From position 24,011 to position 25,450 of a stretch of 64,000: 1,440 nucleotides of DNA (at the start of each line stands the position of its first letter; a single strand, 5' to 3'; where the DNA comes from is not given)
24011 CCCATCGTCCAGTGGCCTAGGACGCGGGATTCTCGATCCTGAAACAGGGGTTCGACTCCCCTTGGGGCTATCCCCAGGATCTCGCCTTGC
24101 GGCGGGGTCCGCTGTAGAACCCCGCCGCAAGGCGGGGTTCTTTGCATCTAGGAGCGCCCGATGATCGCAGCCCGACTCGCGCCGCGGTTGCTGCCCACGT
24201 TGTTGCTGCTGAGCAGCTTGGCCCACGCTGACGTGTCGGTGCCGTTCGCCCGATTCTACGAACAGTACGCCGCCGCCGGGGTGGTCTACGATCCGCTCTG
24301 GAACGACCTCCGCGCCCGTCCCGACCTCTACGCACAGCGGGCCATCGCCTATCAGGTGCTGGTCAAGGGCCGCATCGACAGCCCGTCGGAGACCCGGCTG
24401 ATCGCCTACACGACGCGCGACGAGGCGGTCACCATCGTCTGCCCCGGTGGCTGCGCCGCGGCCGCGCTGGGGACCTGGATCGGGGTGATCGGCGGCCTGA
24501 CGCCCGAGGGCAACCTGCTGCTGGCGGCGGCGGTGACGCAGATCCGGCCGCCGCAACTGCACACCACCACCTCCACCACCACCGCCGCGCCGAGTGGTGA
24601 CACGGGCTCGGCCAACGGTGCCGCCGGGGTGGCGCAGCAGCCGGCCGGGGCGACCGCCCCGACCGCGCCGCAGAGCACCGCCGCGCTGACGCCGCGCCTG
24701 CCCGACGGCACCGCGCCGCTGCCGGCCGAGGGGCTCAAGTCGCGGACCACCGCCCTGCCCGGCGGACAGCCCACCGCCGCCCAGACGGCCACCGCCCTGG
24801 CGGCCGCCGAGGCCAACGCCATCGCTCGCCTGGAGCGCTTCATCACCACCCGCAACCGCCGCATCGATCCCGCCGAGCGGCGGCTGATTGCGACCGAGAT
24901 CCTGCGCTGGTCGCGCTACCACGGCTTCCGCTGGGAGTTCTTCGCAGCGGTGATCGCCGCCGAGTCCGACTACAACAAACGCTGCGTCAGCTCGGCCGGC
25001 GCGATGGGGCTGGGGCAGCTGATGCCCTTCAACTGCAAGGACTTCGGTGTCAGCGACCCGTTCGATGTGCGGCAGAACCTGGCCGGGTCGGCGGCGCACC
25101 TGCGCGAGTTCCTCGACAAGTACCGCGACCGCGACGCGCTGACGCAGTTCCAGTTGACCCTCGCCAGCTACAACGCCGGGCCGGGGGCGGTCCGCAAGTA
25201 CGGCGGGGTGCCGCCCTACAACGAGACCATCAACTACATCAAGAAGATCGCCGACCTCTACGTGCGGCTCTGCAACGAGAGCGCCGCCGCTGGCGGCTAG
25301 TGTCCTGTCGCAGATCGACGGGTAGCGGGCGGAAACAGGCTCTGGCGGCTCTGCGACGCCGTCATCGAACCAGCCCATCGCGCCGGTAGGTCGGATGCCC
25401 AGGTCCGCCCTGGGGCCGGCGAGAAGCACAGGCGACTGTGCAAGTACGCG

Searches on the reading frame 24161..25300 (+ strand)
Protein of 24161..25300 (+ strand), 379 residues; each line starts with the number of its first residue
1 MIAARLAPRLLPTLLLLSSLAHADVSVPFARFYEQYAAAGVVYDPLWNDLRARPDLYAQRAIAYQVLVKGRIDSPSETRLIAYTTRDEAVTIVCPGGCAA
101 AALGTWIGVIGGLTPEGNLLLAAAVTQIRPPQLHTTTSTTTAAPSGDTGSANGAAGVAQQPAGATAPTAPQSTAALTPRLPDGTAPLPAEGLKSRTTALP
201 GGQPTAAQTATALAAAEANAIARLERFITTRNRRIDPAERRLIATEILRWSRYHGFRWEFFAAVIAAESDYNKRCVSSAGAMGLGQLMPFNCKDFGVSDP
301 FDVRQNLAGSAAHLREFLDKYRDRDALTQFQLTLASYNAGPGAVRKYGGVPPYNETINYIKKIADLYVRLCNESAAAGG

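Call 3: search_protein_families(library=pfam, proteins=[window:24161-25300:+], max_evalue=1)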
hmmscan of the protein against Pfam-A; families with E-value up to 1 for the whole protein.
window:24161-25300:+ (379 aa): 4 families
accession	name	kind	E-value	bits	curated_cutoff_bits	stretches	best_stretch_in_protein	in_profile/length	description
PF01464.25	SLT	-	1.9e-17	63.3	21.3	1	251-349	7-106/117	Transglycosylase SLT domain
PF13406.11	SLT_2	-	0.0019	17.9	24.3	1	251-311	122-185/292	Transglycosylase SLT domain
PF11860.13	Muramidase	-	0.17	12.6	22.3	1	273-328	82-138/175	N-acetylmuramidase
PF01058.29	Oxidored_q6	-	0.19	11.9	27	1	60-101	39-80/128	NADH ubiquinone oxidoreductase, 20 Kd subunit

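Call 57: find_homologous_proteins(query=window:24161-25297:+, max_evalue=1e-20)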
Query window:24161-25297:+ (379 aa): 93 proteins with E <= 1e-20 among 8000 candidates.
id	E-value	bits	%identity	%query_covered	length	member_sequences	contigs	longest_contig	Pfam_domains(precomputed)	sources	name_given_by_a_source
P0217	5.0e-247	837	100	100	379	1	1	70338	PF01464.26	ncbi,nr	ncbi:MAG: lytic transglycosylase domain-containing protein [Fimbriimonadaceae bacterium]|nr:lytic tr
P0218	2.3e-155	535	68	94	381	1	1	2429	PF01464.26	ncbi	-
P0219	2.1e-119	417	54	99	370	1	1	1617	PF01464.26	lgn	-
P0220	6.8e-119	415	51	100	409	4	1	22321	PF01464.26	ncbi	-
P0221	1.3e-111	391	52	97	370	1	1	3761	PF01464.26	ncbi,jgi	-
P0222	4.2e-111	390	54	94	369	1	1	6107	PF01464.26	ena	-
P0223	2.4e-110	387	50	97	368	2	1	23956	PF01464.26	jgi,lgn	-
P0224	4.2e-109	383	51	96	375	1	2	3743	PF01464.26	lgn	-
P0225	1.0e-108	382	52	94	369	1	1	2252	PF01464.26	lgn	-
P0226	3.5e-106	374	51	95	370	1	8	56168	PF01464.26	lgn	-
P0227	4.1e-102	360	51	92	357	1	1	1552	PF01464.26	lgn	-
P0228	1.4e-81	293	42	97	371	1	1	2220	PF01464.26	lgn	-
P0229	6.1e-79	284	43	97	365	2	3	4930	PF01464.26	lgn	-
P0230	7.9e-77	277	40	98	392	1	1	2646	PF01464.26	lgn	-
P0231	1.6e-50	190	37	84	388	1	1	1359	PF01464.26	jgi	jgi:soluble lytic murein transglycosylase-like protein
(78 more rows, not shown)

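Call 58: find_encoding_contigs(protein=P0226, flank=6000, max_places=2)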
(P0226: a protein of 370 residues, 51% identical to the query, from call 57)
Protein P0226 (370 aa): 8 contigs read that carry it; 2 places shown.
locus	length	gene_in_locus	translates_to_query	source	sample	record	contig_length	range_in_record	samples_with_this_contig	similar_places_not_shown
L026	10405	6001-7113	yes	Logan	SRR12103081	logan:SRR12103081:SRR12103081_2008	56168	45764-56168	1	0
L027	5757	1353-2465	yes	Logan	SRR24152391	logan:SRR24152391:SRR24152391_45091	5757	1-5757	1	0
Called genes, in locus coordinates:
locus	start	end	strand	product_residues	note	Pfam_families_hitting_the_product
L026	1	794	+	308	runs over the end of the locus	-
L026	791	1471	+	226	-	-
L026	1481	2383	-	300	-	PF04909:Amidohydro_2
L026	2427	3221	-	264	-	-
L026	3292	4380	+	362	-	-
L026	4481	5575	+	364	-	PF00248:Aldo_ket_red, PF13183:Fer4_8 (faint), PF13187:Fer4_9 (weak)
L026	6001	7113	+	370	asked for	PF01464:SLT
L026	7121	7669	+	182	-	PF14378:PAP2_3 (weak), PF01569:PAP2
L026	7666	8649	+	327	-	PF03706:LPG_synthase_TM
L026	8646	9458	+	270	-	PF02405:MlaE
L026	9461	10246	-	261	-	PF06439:3keto-disac_hyd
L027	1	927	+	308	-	?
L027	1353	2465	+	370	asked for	PF01464:SLT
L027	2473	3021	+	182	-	PF14378:PAP2_3 (weak), PF01569:PAP2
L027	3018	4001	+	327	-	PF03706:LPG_synthase_TM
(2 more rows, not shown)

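Call 59: find_encoding_contigs(protein=P0220, flank=6000, max_places=2)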
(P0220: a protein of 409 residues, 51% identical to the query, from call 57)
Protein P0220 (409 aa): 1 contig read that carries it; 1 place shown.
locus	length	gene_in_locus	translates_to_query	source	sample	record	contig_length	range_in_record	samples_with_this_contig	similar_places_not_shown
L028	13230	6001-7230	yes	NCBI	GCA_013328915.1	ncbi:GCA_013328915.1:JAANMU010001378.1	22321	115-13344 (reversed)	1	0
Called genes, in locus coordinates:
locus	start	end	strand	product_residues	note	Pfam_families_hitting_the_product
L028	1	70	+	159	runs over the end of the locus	PF06983:3-dmu-9_3-mt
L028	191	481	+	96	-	-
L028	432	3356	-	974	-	PF06439:3keto-disac_hyd (faint), PF19763:DUF6250 (faint)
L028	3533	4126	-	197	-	PF14595:Thioredoxin_9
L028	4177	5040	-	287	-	-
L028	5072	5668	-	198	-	PF13424:TPR_12 (weak), PF02810:SEC-C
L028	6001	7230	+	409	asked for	PF01464:SLT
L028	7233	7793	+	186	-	PF14378:PAP2_3 (faint), PF01569:PAP2, PF22778:VCPO_2nd (faint)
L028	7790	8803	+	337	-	PF03706:LPG_synthase_TM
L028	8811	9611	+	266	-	PF02405:MlaE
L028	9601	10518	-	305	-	PF01370:Epimerase, PF04321:RmlD_sub_bind (weak), PF13460:NAD_binding_10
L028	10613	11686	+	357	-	PF01408:GFO_IDH_MocA, PF21252:Glyco_hydro_109_C (faint)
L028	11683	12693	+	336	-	PF08240:ADH_N, PF16912:Glu_dehyd_C, PF00107:ADH_zinc_N, PF13602:ADH_zinc_N_2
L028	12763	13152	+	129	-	PF00903:Glyoxalase, PF13669:Glyoxalase_4 (weak), PF18029:Glyoxalase_6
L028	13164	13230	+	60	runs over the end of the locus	?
